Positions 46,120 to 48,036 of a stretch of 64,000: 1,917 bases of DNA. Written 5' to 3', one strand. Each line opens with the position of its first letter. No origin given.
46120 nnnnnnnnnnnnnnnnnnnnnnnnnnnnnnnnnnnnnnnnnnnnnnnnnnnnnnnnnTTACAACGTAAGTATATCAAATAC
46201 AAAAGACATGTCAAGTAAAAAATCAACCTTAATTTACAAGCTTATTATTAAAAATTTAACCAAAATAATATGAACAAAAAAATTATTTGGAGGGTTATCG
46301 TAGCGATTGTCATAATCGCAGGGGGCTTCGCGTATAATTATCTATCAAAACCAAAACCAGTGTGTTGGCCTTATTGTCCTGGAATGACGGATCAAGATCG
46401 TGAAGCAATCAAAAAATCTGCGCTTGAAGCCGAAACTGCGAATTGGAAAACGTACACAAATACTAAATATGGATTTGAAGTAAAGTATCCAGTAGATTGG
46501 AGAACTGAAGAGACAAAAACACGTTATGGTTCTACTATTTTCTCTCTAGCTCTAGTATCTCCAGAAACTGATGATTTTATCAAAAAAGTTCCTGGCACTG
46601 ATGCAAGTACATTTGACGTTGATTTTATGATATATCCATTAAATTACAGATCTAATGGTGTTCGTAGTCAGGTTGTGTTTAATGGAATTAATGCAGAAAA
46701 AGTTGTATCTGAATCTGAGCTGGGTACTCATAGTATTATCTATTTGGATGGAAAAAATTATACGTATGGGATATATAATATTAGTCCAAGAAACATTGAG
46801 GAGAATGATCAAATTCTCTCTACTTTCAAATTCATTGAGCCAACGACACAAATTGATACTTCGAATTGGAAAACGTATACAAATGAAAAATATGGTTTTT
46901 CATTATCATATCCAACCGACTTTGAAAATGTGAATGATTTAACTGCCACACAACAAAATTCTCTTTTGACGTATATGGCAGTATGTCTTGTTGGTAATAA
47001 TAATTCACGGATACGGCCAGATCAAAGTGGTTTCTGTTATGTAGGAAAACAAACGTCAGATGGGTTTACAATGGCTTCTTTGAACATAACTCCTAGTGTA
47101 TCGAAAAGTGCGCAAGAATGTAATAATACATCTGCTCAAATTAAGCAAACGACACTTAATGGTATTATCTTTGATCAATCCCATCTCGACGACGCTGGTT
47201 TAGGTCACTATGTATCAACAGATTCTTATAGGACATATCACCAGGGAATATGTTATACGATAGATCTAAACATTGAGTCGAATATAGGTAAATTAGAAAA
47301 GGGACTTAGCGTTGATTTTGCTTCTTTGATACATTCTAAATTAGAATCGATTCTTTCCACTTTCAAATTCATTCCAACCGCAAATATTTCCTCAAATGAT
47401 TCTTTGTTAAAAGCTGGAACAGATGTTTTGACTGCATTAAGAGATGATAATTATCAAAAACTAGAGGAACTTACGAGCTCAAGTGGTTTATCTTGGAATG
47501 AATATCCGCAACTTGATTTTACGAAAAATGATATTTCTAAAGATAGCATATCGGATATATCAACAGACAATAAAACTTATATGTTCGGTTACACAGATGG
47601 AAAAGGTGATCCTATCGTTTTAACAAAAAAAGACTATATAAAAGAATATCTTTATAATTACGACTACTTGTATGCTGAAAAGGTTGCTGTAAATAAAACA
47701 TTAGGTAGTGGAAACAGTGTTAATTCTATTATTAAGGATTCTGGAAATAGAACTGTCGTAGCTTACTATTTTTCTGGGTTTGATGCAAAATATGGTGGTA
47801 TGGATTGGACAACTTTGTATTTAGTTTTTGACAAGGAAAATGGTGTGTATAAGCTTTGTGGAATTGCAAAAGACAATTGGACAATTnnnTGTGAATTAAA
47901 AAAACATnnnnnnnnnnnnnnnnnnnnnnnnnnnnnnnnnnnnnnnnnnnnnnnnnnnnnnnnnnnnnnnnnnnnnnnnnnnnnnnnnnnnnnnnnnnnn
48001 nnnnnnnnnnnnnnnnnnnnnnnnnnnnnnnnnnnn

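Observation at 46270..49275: Tandem membrane-anchored proteins built from repeated '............FKYP … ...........' modules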

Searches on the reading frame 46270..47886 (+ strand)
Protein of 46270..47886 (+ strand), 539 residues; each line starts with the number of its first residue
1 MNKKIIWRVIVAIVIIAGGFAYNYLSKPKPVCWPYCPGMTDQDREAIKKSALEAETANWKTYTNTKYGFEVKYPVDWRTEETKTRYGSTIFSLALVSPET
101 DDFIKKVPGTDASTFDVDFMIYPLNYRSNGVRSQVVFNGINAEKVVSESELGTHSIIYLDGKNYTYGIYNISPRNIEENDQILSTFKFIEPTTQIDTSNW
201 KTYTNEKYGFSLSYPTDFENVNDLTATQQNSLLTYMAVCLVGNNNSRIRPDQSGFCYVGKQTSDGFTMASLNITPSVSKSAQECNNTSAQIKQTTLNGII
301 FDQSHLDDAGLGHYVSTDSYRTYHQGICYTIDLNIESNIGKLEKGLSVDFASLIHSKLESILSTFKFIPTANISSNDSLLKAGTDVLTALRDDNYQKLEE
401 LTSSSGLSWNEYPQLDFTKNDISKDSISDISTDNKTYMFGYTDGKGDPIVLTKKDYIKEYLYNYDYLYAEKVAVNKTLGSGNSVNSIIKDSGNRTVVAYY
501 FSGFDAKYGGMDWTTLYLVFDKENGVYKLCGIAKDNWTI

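Call 3: search_protein_families(library=pfam, proteins=[window:46270-47886:+], max_evalue=1)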
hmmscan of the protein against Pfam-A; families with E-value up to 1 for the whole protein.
window:46270-47886:+ (539 aa): 3 families
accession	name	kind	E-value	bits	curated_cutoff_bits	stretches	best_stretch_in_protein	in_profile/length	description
PF18933.6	PsbP_2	-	6.4e-12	46.3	27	2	40-100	25-84/184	PsbP-like protein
PF01789.22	PsbP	-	0.0065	17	23.5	0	199-223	2-26/155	PsbP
PF02557.22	VanY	-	0.0075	16.5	25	0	45-82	82-118/132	D-alanyl-D-alanine carboxypeptidase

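Call 4: search_protein_families(library=ncbifam, proteins=[window:46270-47886:+], max_evalue=1)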
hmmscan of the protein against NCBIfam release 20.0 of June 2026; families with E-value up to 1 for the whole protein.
window:46270-47886:+ (539 aa): 1 family
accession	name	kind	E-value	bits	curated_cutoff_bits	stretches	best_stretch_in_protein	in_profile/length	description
NF040946.1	PSII_PsbP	equivalog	0.021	14.4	60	0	52-82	20-50/180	photosystem II reaction center PsbP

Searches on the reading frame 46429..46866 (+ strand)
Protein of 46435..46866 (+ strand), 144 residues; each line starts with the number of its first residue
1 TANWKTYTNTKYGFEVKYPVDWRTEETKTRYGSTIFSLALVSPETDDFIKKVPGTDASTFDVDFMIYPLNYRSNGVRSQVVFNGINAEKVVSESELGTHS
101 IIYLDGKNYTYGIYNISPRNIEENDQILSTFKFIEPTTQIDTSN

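Call 7: search_protein_families(library=pfam, proteins=[window:46435-46866:+], max_evalue=10)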
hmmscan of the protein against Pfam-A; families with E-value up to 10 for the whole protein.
seq(144 aa): 1 family
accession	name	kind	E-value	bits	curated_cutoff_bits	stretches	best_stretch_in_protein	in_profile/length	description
PF18933.6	PsbP_2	-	0.0002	21.9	27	1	2-45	42-84/184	PsbP-like protein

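Call 27: predict_structure(alignment_id=A2)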
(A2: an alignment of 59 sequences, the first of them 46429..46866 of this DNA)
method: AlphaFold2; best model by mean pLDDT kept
length: 146 residues; sequences in the alignment: 59
mean_pLDDT: 88.1   pTM: 0.79
mean pLDDT of the five models: 88.1, 87.4, 86.2, 85.6, 85.5
residues with pLDDT >= 90: 84; 70-90: 51; 50-70: 10; < 50: 1
segments of 3 or more residues with pLDDT < 50: none
pLDDT, mean of each block of 10 residues (from residue 1): 94 95 94 83 93 79 88 89 93 87 86 85 91 91 63
secondary structure, 60 per line:
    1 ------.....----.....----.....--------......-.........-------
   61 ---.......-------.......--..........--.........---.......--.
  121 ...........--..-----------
elements in order: E7-11 E16-20 E25-29 E38-43 H45-53 E64-70 E78-84 E87-96 E99-107 E111-117 H120-131

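Call 29: search_solved_structures(query=A2, max_evalue=1, show_alignments=1)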
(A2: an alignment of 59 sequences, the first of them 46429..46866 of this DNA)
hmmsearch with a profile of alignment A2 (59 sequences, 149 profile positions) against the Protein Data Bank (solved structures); distinct sequences matched with E-value up to 1: 0.

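Call 65: fold_search(model_id=the predicted structure, library=pdb)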
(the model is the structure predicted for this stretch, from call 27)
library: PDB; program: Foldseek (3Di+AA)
matches with E <= 10: 987; with E <= 0.001: 3
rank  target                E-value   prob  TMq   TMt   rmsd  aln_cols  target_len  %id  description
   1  3hlz_A                3.1e-04  1.00  0.49  0.29   5.9       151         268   13  Crystal structure of BT_1490 (NP_810393.1) from BACTEROIDES THETAIOTAOMICRON VPI-5482 at 1.50 A resolution (released 2009-06-16)
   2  3hlz_B                3.6e-04  1.00  0.49  0.29   5.9       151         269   13  Crystal structure of BT_1490 (NP_810393.1) from BACTEROIDES THETAIOTAOMICRON VPI-5482 at 1.50 A resolution (released 2009-06-16)
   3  2vu4                  8.6e-04  1.00  0.49  0.48   4.9       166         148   10  Structure of PsbP protein from Spinacia oleracea at 1.98 A resolution (released 2009-07-21)
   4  7pi0_P                1.1e-03  1.00  0.45  0.37   7.0       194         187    9  Unstacked compact Dunaliella PSII (released 2022-08-17)
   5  4rti                  1.4e-03  1.00  0.46  0.41   5.2       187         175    8  The crystal structure of PsbP from Spinacia oleracea (released 2015-03-11)
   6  5xnl_P                1.6e-03  1.00  0.41  0.34  12.7       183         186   14  Structure of stacked C2S2M2-type PSII-LHCII supercomplex from Pisum sativum (released 2017-09-20)
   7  2xb3                  2.0e-03  1.00  0.49  0.47   5.5       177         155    8  The Structure of Cyanobacterial PsbP (released 2010-08-25)
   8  3wa5_B                2.2e-03  1.00  0.41  0.46   5.8       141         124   11  Crystal Structure of type VI peptidoglycan muramidase effector Tse3 in complex with its cognate immunity protein Tsi3 (released 2013-10-02)
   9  9i4t_P                2.3e-03  1.00  0.49  0.43   7.5       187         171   11  Photosystem II from Arabidopsis thaliana (released 2026-03-25)
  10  4rth_A                2.5e-03  1.00  0.50  0.45   5.6       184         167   10  The crystal structure of PsbP from Zea mays (released 2015-03-11)
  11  4rth_B                2.5e-03  1.00  0.49  0.44   5.6       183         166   11  The crystal structure of PsbP from Zea mays (released 2015-03-11)
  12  9gnw_P                2.7e-03  1.00  0.49  0.40   8.3       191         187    7  Universal PSII assembly intermediate (released 2025-09-17)
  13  4luq_C                2.7e-03  1.00  0.43  0.49   5.6       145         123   11  Crystal structure of virulence effector Tse3 in complex with neutralizer Tsi3 (released 2013-09-18)
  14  2lnj_MODEL_1_A        4.9e-03  1.00  0.54  0.47   6.0       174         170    9  Solution Structure of Cyanobacterial PsbP (CyanoP) from Synechocystis sp. PCC 6803 (released 2012-06-06)
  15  8z9d_P                5.2e-03  1.00  0.49  0.41   5.6       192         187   10  cryo-EM structure of PSII-LHCII megacomplex from spinach (released 2024-11-13)
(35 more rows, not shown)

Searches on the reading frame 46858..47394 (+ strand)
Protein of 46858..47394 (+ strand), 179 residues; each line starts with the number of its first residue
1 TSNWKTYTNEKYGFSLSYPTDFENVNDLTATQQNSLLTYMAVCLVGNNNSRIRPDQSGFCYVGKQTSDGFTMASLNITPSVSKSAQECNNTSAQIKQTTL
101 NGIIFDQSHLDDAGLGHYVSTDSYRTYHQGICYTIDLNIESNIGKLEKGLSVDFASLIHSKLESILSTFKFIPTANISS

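Call 7: search_protein_families(library=pfam, proteins=[window:46858-47394:+], max_evalue=10)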
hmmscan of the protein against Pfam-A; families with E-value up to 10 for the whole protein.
seq(179 aa): 1 family
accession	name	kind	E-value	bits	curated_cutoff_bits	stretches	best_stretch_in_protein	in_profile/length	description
PF18933.6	PsbP_2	-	0.0034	17.8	27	1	2-29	42-69/184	PsbP-like protein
